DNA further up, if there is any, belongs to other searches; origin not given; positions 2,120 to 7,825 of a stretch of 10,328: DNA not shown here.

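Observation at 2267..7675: Single 1802-aa polypeptide combining a CE8 pectin methylesterase with two CE12-type SGNH acetylesterases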

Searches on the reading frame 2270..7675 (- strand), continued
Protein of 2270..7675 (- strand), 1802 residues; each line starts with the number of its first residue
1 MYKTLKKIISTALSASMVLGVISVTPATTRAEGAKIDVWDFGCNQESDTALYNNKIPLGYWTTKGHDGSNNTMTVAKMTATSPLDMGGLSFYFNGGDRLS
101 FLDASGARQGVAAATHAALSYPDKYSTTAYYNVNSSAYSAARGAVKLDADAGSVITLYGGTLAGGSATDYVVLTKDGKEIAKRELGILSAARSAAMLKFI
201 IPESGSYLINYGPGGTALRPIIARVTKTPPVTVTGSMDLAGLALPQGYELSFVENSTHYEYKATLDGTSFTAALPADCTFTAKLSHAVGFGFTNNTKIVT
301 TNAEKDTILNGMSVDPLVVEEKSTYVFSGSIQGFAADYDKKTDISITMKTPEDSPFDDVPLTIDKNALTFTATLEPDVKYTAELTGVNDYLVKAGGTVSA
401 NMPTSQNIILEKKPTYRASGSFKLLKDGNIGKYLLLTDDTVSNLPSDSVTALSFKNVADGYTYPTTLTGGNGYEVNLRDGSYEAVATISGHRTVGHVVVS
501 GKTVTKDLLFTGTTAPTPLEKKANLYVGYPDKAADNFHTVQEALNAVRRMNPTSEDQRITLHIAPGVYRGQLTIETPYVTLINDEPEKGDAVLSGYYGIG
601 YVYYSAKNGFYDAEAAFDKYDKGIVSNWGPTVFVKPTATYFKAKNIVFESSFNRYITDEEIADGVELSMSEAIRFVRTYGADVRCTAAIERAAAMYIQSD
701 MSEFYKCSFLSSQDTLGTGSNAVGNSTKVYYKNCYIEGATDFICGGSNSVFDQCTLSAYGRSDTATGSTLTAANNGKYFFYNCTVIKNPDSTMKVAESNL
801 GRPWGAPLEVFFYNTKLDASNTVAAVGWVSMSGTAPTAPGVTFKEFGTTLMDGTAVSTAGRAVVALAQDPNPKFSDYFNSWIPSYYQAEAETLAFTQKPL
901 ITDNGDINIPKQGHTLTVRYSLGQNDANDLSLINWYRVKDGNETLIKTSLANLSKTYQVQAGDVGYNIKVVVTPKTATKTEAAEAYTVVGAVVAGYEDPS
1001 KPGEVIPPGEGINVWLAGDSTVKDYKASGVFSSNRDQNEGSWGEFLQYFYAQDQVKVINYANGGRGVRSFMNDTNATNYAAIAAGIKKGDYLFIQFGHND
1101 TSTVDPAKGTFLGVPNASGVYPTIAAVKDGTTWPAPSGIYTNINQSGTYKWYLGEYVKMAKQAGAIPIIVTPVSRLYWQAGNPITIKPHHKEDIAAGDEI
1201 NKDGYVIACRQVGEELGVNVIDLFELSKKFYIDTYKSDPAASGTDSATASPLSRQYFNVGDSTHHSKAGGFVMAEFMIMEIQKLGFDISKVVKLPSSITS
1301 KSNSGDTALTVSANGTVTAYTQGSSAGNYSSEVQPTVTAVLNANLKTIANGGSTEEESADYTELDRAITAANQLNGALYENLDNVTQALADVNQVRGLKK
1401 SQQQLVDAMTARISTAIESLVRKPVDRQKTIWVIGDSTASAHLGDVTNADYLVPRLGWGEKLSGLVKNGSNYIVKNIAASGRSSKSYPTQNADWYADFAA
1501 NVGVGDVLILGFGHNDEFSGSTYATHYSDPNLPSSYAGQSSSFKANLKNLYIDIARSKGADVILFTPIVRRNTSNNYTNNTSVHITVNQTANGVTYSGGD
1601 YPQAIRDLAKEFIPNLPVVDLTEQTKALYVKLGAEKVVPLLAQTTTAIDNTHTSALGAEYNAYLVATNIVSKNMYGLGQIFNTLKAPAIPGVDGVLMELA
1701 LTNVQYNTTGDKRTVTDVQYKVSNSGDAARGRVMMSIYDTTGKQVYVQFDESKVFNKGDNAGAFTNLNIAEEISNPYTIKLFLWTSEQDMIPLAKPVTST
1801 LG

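Call 23: list_cluster_members(proteins=[P0001, P0002, P0021, P0023])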
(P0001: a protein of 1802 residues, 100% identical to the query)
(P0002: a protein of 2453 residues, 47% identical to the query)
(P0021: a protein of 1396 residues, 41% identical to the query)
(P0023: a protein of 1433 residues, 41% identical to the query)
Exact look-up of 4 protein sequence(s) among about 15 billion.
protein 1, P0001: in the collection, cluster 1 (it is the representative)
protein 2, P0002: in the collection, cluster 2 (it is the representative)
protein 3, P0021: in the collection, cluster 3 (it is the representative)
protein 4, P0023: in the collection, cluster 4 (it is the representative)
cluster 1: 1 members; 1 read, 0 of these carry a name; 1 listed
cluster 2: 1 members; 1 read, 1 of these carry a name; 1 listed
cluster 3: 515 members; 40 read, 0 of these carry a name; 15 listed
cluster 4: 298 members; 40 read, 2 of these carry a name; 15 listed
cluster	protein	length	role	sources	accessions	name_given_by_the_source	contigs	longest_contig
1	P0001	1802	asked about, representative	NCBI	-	-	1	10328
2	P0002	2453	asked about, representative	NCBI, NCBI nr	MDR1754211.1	MAG: InlB B-repeat-containing protein, partial [Eubacterium sp.] | InlB B-repeat-containing protein [Eubacterium sp.]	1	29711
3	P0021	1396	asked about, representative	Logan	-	-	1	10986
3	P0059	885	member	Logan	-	-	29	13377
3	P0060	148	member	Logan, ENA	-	-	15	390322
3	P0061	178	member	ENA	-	-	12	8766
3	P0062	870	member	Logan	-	-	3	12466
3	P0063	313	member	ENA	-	-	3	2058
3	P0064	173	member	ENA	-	-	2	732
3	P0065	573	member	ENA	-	-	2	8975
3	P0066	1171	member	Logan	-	-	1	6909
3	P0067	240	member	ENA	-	-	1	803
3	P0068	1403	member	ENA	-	-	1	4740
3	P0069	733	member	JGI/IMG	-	-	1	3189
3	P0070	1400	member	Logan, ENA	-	-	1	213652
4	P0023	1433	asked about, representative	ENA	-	-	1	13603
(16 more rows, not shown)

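Call 25: search_protein_families(library=pfam, proteins=[P0002, P0004, P0015, P0030], max_evalue=0.001)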
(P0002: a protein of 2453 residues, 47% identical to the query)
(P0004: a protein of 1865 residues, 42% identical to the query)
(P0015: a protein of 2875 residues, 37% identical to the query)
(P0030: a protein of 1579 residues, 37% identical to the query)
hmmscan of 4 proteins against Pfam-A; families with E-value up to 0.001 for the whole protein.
P0002 (2453 aa): 4 families
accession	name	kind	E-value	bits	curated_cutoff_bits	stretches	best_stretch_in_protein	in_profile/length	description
PF01095.25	Pectinesterase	-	2.1e-24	86.3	27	1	1365-1548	99-277/298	Pectinesterase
PF09479.16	Flg_new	-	6.1e-09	36.3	27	1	594-665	1-64/65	Listeria-Bacteroides repeat domain (List_Bact_rpt)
PF02368.24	Big_2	-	6.6e-06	26.4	22.8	1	2080-2143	10-72/79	Bacterial Ig-like domain (group 2)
PF23197.1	IG_AIR9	-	5.9e-05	23.3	27.5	1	1623-1679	31-85/87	AIR9 A9 domain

P0004 (1865 aa): 3 families
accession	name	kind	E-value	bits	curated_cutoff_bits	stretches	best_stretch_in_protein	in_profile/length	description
PF01095.25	Pectinesterase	-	1.3e-24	86.9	27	1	647-823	99-273/298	Pectinesterase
PF13472.12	Lipase_GDSL_2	-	2.8e-19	70.7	32.9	2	1328-1503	1-150/178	GDSL-like Lipase/Acylhydrolase family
PF23197.1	IG_AIR9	-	2.2e-05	24.7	27.5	1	893-950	30-85/87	AIR9 A9 domain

P0015 (2875 aa): 7 families
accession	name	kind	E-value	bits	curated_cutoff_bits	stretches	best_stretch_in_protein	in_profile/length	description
PF00395.25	SLH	-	6.8e-36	122.4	20.8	3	2752-2794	2-44/44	S-layer homology domain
PF01095.25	Pectinesterase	-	2.4e-26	92.6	27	1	676-848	99-271/298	Pectinesterase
PF13472.12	Lipase_GDSL_2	-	4.3e-20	73.4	32.9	2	1420-1597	2-158/178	GDSL-like Lipase/Acylhydrolase family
PF00544.25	Pectate_lyase_4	-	4.4e-18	66.1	24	2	2166-2222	136-194/211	Pectate lyase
PF07532.17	Big_4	-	7.8e-11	41.8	22.1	1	1341-1396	1-59/59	Bacterial Ig-like domain (group 4)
PF00041.27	fn3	-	3.5e-10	40.4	25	1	2365-2439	3-74/84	Fibronectin type III domain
PF23197.1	IG_AIR9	-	3.6e-05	24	27.5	1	902-980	13-85/87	AIR9 A9 domain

P0030 (1579 aa): 5 families
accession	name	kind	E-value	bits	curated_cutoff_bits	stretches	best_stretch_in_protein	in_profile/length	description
PF01095.25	Pectinesterase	-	2.7e-29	102.3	27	1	661-838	88-265/298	Pectinesterase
PF00041.27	fn3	-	3.4e-22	78.9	25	3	880-959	2-83/84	Fibronectin type III domain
PF25059.1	FN3_DSCAM-DSCAML_C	-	2.3e-09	37.9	39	0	922-965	42-85/89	DSCAM/DSCAML C-terminal Fn3-like domain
PF16893.11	fn3_2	-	7.3e-05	23.3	27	0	884-961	8-89/89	Fibronectin type III domain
PF09136.16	Glucodextran_B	-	0.00079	19.7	27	1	1383-1470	3-81/83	Glucodextranase, domain B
